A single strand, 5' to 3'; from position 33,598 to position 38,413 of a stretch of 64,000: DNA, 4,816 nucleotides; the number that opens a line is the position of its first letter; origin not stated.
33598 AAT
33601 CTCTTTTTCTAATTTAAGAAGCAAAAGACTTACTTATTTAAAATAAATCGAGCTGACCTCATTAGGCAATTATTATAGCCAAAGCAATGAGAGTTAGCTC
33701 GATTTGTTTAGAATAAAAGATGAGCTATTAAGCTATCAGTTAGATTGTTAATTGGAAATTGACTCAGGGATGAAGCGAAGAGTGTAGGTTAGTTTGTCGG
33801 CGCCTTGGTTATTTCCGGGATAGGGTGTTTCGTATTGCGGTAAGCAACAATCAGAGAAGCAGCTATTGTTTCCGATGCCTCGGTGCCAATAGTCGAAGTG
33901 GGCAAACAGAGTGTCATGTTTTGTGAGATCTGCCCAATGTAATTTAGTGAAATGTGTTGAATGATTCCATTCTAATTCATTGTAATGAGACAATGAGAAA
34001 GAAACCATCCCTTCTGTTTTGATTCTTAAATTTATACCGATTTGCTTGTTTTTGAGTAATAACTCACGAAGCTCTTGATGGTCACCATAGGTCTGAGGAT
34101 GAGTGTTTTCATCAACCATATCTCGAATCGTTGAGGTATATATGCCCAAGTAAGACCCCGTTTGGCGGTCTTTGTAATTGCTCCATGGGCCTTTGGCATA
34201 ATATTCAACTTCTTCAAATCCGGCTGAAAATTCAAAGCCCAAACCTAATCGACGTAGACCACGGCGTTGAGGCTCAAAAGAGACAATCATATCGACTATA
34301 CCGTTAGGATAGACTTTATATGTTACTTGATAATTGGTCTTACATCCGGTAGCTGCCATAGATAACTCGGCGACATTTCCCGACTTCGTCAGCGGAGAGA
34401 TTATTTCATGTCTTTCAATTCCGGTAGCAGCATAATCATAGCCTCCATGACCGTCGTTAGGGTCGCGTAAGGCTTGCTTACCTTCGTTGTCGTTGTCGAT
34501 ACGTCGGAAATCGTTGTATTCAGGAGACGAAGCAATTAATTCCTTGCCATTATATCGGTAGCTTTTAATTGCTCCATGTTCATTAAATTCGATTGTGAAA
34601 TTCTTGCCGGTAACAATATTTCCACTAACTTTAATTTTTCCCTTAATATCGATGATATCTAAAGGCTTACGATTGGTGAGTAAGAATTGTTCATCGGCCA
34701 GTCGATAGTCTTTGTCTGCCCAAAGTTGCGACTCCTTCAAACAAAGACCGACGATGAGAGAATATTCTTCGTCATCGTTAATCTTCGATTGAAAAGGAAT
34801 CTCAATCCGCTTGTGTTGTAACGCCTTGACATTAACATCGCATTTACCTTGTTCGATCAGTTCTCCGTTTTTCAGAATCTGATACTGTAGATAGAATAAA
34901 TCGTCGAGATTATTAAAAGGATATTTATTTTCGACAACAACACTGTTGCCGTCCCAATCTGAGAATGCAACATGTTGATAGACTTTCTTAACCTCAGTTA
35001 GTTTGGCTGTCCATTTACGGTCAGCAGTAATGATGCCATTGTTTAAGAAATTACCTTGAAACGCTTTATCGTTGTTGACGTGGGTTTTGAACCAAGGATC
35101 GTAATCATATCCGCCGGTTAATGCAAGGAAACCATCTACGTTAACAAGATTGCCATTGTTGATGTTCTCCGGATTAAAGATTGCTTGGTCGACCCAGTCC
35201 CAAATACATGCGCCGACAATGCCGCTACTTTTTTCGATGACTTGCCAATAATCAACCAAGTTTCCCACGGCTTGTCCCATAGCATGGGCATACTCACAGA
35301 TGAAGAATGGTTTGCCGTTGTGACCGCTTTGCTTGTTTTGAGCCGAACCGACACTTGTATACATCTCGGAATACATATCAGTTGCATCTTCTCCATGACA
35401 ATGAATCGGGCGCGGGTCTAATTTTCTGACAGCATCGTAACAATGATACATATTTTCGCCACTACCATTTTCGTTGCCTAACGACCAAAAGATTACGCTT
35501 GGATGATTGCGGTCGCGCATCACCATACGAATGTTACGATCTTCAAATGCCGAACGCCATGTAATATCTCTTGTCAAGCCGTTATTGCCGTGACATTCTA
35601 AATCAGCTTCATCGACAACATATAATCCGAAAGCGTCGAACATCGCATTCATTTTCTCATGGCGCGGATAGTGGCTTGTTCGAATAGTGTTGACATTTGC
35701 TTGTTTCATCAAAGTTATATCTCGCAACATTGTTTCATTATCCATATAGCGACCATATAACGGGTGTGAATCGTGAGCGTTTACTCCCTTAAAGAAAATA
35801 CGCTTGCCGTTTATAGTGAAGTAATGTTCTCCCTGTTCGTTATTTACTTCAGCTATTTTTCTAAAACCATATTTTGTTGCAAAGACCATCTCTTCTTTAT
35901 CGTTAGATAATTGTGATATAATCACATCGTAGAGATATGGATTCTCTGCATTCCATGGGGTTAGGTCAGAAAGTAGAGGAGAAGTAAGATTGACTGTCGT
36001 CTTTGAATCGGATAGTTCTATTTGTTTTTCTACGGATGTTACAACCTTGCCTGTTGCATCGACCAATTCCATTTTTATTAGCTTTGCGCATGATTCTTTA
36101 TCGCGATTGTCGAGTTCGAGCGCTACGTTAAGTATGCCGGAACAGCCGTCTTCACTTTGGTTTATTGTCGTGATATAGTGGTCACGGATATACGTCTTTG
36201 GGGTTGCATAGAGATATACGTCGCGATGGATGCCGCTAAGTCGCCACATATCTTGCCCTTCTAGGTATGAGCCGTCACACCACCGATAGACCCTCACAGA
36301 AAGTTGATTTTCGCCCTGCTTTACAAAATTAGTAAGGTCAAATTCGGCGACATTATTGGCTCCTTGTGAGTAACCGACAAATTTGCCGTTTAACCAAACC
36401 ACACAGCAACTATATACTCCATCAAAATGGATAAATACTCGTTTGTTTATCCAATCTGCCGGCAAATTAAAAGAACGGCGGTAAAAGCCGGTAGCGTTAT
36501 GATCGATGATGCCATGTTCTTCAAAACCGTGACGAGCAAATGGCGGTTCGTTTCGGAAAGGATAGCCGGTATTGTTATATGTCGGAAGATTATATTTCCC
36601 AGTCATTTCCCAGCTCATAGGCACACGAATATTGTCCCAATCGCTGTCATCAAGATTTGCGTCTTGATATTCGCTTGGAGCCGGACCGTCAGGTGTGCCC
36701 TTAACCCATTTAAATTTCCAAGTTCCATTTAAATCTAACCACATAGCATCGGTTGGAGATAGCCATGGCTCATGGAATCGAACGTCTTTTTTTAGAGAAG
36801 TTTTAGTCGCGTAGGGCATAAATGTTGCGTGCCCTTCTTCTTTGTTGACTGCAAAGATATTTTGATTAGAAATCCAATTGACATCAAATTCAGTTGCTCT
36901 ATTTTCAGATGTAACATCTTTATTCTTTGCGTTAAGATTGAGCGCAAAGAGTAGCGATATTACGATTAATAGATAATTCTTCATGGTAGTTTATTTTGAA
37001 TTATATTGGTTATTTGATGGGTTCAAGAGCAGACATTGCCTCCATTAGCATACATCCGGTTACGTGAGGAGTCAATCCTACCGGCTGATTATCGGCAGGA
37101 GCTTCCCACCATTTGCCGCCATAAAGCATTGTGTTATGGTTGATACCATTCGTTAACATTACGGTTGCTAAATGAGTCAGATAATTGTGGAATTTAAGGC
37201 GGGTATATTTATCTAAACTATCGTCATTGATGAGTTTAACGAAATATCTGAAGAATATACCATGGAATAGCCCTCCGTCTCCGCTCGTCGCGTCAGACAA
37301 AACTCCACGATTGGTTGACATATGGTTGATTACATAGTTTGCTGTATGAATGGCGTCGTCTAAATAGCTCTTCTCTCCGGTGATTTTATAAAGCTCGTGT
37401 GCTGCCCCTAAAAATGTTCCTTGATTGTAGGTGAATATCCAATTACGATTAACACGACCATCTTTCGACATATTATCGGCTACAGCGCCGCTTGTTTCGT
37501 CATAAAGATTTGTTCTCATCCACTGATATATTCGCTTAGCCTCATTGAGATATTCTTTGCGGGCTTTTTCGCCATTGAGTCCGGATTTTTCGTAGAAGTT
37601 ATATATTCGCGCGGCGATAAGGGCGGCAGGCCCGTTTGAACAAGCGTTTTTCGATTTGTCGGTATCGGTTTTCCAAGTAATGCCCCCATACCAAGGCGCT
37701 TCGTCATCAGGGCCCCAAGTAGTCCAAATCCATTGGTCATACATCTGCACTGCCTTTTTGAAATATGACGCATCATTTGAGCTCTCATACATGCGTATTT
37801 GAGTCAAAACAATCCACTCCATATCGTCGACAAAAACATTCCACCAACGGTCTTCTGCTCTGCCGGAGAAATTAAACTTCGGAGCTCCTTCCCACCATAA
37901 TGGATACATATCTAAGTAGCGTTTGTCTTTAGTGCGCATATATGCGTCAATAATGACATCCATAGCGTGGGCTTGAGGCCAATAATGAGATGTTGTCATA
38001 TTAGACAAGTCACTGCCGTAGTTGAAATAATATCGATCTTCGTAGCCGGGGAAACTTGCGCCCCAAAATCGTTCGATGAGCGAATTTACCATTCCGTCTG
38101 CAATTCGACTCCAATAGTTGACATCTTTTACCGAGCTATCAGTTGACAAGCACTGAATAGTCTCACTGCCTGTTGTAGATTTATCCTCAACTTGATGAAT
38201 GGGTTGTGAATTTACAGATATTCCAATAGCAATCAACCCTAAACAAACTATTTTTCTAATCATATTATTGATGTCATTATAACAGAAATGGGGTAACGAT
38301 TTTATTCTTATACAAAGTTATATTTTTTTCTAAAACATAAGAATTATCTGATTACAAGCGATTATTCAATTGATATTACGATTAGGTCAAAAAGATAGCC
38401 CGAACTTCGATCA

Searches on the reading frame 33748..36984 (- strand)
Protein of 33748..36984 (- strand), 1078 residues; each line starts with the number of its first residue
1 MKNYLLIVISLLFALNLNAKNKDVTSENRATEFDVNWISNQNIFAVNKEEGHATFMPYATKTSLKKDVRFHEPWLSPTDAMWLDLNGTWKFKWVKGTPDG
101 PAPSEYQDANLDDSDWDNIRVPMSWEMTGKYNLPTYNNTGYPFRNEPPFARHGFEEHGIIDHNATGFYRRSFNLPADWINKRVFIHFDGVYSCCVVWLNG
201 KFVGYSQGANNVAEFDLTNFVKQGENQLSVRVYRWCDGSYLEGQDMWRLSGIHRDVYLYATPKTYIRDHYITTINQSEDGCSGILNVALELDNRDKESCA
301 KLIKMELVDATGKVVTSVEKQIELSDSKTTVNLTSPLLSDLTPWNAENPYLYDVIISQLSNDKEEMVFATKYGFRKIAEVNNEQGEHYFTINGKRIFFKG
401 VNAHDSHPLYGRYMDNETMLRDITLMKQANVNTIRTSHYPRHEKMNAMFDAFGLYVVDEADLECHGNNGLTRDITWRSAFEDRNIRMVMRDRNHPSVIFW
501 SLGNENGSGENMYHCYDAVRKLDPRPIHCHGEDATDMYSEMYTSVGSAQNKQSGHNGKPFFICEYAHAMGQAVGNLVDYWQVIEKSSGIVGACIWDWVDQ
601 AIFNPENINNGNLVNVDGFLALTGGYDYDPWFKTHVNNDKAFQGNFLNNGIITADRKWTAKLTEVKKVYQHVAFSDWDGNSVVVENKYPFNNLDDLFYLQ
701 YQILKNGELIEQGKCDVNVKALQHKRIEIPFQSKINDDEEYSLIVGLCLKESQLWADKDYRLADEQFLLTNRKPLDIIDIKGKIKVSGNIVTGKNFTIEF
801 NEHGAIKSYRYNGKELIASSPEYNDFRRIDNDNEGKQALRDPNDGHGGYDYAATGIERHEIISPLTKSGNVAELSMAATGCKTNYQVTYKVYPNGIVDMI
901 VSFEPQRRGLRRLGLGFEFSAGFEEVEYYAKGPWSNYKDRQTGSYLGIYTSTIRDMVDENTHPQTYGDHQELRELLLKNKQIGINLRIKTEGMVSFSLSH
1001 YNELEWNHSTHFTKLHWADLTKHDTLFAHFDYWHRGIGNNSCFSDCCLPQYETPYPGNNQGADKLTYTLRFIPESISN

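Call 9: search_protein_families(library=pfam, proteins=[window:33748-36984:-], max_evalue=0.001)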
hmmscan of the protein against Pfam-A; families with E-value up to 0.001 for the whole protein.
window:33748-36984:- (1078 aa): 7 families
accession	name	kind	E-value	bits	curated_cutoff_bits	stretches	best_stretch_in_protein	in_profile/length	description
PF02836.23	Glyco_hydro_2_C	-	4.1e-71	240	21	1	387-674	6-302/302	Glycosyl hydrolases family 2, TIM barrel domain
PF02929.23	Bgal_small_N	-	5e-45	154.6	25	1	792-1055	1-238/248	Beta galactosidase small chain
PF02837.24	Glyco_hydro_2_N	-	6.8e-42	143.7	28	1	85-262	4-169/169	Glycosyl hydrolases family 2, sugar binding domain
PF16353.11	LacZ_4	-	6.6e-19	68.4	27.3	1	682-769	1-86/87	Beta-galactosidase, domain 4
PF00703.27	Glyco_hydro_2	-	6.5e-13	49.9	23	1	264-375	1-109/109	Glycosyl hydrolases family 2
PF22666.2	Glyco_hydro_2_N2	-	4e-09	37.2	27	1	167-233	51-118/167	Glycosyl hydrolase 2 galactose-binding domain-like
PF13364.12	BetaGal_ABD2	-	0.00019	22.6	23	1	155-232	28-106/112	Beta-galactosidase second all-beta domain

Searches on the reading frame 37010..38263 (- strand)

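Call 9: search_protein_families(library=pfam, proteins=[window:37010-38263:-], max_evalue=0.001)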
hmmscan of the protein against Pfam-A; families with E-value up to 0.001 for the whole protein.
window:37010-38263:- (417 aa): 4 families
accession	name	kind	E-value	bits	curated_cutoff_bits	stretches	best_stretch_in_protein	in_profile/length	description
PF03663.20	Glyco_hydro_76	-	5.2e-41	141.8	25.9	1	81-409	20-353/366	Glycosyl hydrolase family 76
PF07221.17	GlcNAc_2-epim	-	6.1e-06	26.1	23.4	0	231-318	228-315/347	N-acylglucosamine 2-epimerase (GlcNAc 2-epimerase)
PF07470.19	Glyco_hydro_88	-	0.00029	20.4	26.6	0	271-317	21-67/352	Glycosyl Hydrolase Family 88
PF07944.18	Beta-AFase-like_GH127_cat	-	0.00068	19.2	24.9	0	267-316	110-165/376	Beta-L-arabinofuranosidase, GH127 catalytic domain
